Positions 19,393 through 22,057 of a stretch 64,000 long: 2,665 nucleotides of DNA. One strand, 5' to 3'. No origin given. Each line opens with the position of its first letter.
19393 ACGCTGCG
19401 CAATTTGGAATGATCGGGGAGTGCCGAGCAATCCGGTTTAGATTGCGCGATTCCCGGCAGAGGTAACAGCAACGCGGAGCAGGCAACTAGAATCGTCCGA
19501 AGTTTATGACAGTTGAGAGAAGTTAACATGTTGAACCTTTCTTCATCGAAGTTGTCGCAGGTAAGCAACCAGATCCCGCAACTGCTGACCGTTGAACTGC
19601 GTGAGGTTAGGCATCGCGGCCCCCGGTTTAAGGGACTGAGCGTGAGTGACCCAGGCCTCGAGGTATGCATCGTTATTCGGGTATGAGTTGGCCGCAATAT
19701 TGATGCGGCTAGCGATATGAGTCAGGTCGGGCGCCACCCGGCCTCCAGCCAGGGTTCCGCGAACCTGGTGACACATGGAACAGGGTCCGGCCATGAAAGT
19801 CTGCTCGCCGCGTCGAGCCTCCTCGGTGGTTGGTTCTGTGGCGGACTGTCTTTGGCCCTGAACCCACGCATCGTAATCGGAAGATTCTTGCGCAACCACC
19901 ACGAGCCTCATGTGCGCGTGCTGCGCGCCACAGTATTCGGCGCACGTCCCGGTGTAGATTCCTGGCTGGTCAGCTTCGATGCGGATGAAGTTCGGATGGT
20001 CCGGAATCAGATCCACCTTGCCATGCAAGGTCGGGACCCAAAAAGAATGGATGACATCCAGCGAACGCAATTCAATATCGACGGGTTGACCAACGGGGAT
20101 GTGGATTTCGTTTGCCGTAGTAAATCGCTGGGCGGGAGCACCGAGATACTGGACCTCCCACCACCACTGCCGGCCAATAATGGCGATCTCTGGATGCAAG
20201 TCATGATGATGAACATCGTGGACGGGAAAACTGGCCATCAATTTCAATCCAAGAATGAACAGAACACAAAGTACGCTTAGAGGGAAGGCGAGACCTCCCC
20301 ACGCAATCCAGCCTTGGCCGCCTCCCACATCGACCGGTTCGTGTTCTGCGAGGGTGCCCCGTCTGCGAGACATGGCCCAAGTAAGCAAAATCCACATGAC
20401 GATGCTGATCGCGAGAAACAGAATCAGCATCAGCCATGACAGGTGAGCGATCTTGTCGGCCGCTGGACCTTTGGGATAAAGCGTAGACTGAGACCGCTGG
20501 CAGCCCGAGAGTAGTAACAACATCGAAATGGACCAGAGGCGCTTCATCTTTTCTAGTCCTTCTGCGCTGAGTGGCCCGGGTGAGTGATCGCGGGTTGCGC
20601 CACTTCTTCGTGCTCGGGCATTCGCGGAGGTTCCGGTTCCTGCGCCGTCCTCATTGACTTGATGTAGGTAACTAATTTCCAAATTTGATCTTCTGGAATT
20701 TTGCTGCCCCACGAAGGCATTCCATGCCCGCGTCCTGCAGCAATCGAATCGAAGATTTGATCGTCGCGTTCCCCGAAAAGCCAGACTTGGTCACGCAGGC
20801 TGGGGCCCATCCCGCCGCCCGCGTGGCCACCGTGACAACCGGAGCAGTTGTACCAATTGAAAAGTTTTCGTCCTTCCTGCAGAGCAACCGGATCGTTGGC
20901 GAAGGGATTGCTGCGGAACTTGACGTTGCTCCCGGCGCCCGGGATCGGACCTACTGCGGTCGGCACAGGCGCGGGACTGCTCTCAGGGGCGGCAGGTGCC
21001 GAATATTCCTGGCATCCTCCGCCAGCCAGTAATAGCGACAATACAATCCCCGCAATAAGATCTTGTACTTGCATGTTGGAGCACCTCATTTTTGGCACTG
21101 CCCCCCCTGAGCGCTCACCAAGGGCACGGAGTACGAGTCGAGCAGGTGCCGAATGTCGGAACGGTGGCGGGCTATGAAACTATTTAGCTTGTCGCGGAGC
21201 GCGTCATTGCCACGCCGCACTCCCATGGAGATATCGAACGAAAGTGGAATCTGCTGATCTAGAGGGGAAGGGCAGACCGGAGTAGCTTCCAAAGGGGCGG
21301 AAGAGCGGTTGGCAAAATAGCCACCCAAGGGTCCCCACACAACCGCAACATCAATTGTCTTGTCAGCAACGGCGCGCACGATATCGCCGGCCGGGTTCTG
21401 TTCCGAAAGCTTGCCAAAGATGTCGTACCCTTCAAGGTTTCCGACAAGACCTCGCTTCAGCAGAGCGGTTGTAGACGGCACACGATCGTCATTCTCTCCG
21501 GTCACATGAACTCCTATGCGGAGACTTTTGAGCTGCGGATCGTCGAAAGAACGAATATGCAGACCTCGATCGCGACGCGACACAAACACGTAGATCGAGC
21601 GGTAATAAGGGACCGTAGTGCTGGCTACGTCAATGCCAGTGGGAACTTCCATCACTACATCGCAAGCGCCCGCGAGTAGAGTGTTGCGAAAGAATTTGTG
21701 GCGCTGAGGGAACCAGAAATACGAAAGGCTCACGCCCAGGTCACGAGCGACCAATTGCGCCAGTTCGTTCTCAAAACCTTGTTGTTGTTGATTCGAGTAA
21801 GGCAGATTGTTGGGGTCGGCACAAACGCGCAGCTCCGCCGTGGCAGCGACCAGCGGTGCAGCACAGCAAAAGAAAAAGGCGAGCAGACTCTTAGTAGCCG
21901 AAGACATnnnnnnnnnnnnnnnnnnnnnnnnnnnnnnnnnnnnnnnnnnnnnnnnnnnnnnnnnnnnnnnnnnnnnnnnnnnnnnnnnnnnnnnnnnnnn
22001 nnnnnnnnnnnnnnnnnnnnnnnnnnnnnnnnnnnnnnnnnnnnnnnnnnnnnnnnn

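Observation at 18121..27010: XoxF-type alcohol dehydrogenase module placed inside a terminal oxidase operon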

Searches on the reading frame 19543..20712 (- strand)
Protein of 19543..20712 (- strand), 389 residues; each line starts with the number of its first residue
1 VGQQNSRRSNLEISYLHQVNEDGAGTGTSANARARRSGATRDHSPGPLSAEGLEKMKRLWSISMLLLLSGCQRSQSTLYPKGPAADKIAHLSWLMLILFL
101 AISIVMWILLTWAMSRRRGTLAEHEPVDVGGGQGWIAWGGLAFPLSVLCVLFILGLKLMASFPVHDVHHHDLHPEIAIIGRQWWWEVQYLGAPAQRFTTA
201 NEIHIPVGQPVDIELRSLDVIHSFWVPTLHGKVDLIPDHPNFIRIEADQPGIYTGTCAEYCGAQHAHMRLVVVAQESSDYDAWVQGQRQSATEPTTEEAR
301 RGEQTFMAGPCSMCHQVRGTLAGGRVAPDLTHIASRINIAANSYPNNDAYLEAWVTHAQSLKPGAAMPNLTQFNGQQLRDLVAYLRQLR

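Call 4: search_protein_families(library=pfam, proteins=[window:19543-20712:-], max_evalue=0.01)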
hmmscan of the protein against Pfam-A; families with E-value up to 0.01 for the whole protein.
window:19543-20712:- (389 aa): 4 families
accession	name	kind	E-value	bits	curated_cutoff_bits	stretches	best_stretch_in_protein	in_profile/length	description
PF00116.26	COX2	-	2.5e-16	60.1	22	1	197-273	42-118/120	Cytochrome C oxidase subunit II, periplasmic domain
PF00034.26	Cytochrom_C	-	7e-12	47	21.3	1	300-388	2-89/90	Cytochrome c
PF13442.11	Cytochrome_CBB3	-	7.8e-06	26.6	27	1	298-385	2-68/68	Cytochrome C oxidase, cbb3-type, subunit III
PF13473.12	Cupredoxin_1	-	0.00072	20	27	1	200-271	34-103/104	Cupredoxin-like domain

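Call 5: search_protein_families(library=ncbifam, proteins=[window:19543-20712:-], max_evalue=0.001)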
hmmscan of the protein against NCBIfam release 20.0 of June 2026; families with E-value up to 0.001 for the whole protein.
window:19543-20712:- (389 aa): 9 families
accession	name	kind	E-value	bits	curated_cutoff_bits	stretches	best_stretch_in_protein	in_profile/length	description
TIGR02866.1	CoxB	equivalog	2.5e-45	154.5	147.7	1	80-284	1-201/202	cytochrome c oxidase subunit II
NF050117.1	aa3_CtaC_Actin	exception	1.6e-31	109.4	250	1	63-284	9-242/244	aa3-type cytochrome oxidase subunit II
TIGR01433.1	CyoA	equivalog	9.3e-21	74.3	266.2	1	61-285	3-223/226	ubiquinol oxidase subunit II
TIGR01432.1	QOXA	equivalog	3.7e-20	72.2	240.95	1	63-285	5-224/227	cytochrome aa3 quinol oxidase subunit II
NF007816.0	PRK10525.1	equivalog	2.1e-17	63.2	511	1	62-293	16-244/318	cytochrome o ubiquinol oxidase subunit II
TIGR04485.1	thiosulf_SoxX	equivalog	1.7e-08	35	61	1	309-387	3-77/78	sulfur oxidation c-type cytochrome SoxX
TIGR02603.1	CxxCH_TIGR02603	domain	8e-07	29.1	68.15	1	298-336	2-37/134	putative heme-binding domain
NF041074.2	quin_ox_SoxA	equivalog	6e-06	26.2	110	1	200-269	76-148/154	proton pump complex quinol oxidase subunit SoxA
TIGR04246.1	nitrous_NosZ_Gp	equivalog_domain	1.2e-05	23.8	625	1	212-270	510-572/578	Sec-dependent nitrous-oxide reductase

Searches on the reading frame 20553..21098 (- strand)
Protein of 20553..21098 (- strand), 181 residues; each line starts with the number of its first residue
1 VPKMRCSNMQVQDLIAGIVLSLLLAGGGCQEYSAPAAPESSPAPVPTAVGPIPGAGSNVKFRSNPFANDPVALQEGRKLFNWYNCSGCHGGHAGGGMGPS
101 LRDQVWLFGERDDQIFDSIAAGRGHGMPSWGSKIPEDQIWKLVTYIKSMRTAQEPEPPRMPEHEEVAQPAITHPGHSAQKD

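Call 4: search_protein_families(library=pfam, proteins=[window:20553-21098:-], max_evalue=0.01)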
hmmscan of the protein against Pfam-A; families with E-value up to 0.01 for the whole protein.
window:20553-21098:- (181 aa): 2 families
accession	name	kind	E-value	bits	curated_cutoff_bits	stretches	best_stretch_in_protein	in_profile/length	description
PF13442.11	Cytochrome_CBB3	-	5.6e-16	59.1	27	1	72-146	2-68/68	Cytochrome C oxidase, cbb3-type, subunit III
PF00034.26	Cytochrom_C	-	6.7e-08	34.2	21.3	1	74-149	2-89/90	Cytochrome c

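Call 5: search_protein_families(library=ncbifam, proteins=[window:20553-21098:-], max_evalue=0.001)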
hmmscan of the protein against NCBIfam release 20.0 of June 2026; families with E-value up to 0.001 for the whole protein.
window:20553-21098:- (181 aa): 8 families
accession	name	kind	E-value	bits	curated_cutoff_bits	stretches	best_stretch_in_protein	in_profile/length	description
NF011054.0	PRK14486.1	equivalog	4.9e-17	62.4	447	1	62-151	204-292/294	putative bifunctional cbb3-type cytochrome c oxidase subunit II/cytochrome c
TIGR00782.1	ccoP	equivalog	2.7e-15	56.4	179.95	1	67-149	197-281/285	cytochrome-c oxidase, cbb3-type subunit III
TIGR03872.1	cytochrome_MoxG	equivalog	2.6e-13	50.2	147.8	1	63-153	34-125/133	cytochrome c(L), periplasmic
TIGR04494.1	c550_PedF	equivalog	1.4e-07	31.5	122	1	53-150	31-131/133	cytochrome c-550 PedF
NF045773.1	cytochro_C550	exception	9.2e-07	28.8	125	1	80-147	56-117/118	cytochrome c550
NF045774.1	cytochro_C551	exception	1.1e-05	25.3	118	1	72-140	38-100/110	cytochrome c551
NF050122.1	bc1_QcrC_actin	exception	9.3e-05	21.9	200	1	72-155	135-217/253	cytochrome bc1 complex diheme cytochrome c subunit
NF045930.1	Cytc6PetJCyano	equivalog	0.00055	19.9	135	0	72-147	27-103/110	cytochrome c6 PetJ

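Call 57: search_solved_structures(query=window:20553-21074:-, max_evalue=0.01)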
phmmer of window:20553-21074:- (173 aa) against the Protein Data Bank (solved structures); distinct sequences matched with E-value up to 0.01: 28.
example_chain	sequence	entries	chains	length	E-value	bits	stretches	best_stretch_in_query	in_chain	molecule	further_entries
3mk7_C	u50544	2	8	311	7.4e-17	64.9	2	56-140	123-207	Cytochrome c oxidase, cbb3-type, subunit P | Cbb3-type cytochrome c oxidase subunit CcoP1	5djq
8smr_G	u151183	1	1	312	1.7e-15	60.5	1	57-142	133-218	Cbb3-type cytochrome c oxidase subunit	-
8snh_G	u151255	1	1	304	4.3e-13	52.6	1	58-141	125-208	Cbb3-type cytochrome c oxidase subunit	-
6xkw_p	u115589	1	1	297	8.2e-12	48.5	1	66-123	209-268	Cbb3-type cytochrome c oxidase subunit CcoP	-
2gc4_D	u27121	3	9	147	2.1e-10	43.9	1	55-147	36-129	Cytochrome c-L | CYTOCHROME C551I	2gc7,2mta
1mg2_D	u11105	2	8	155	2.3e-10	43.8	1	55-148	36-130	CYTOCHROME C-L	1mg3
9g83_v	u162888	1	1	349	3e-09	40.1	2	60-141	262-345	Cbb3-type cytochrome c oxidase subunit CcoP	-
6xkx_p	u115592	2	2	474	4.8e-09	39.4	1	66-139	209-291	Cbb3-type cytochrome c oxidase subunit CcoP,Cytochrome c-type cyt cy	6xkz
7c90_A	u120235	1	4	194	5.6e-09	39.2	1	56-146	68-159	Cytochrome c, mono-and diheme variant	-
2c8s_A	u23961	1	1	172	1.2e-08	38.2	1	53-149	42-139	CYTOCHROME C-L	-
7vzr_C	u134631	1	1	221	3.5e-08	36.6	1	47-154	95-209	Cytochrome c, mono-and diheme variants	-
7vzg_C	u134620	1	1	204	4.9e-08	36.2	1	47-152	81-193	Cytochrome c, mono-and diheme variants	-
2d0w_A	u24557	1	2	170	4.9e-08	36.2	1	56-142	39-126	cytochrome cL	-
6f0k_E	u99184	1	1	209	8.4e-08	35.4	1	56-155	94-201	Quinol:cytochrome c oxidoreductase monoheme cytochrome subunit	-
7o38_A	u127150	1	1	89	8.6e-06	28.8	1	67-143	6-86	Cytochrome c-552 Ks_3357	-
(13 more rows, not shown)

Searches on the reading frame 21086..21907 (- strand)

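Call 4: search_protein_families(library=pfam, proteins=[window:21086-21907:-], max_evalue=0.01)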
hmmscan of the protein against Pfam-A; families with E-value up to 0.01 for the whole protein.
window:21086-21907:- (273 aa): 1 family
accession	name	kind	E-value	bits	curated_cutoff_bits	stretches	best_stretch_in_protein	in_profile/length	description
PF00497.25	SBP_bac_3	-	1.4e-08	35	26.4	1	26-252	1-122/132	Bacterial extracellular solute-binding proteins, family 3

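Call 5: search_protein_families(library=ncbifam, proteins=[window:21086-21907:-], max_evalue=0.001)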
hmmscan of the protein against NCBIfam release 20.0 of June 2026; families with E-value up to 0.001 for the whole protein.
window:21086-21907:- (273 aa): 2 families
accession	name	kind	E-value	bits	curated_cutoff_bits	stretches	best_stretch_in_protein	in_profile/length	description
TIGR03871.1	ABC_peri_MoxJ_2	subfamily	1e-85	287.1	212.15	1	25-264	1-232/232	quinoprotein dehydrogenase-associated putative ABC transporter substrate-binding protein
TIGR03870.1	ABC_MoxJ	equivalog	3.8e-40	137.9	258.1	1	25-263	1-245/246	methanol oxidation system protein MoxJ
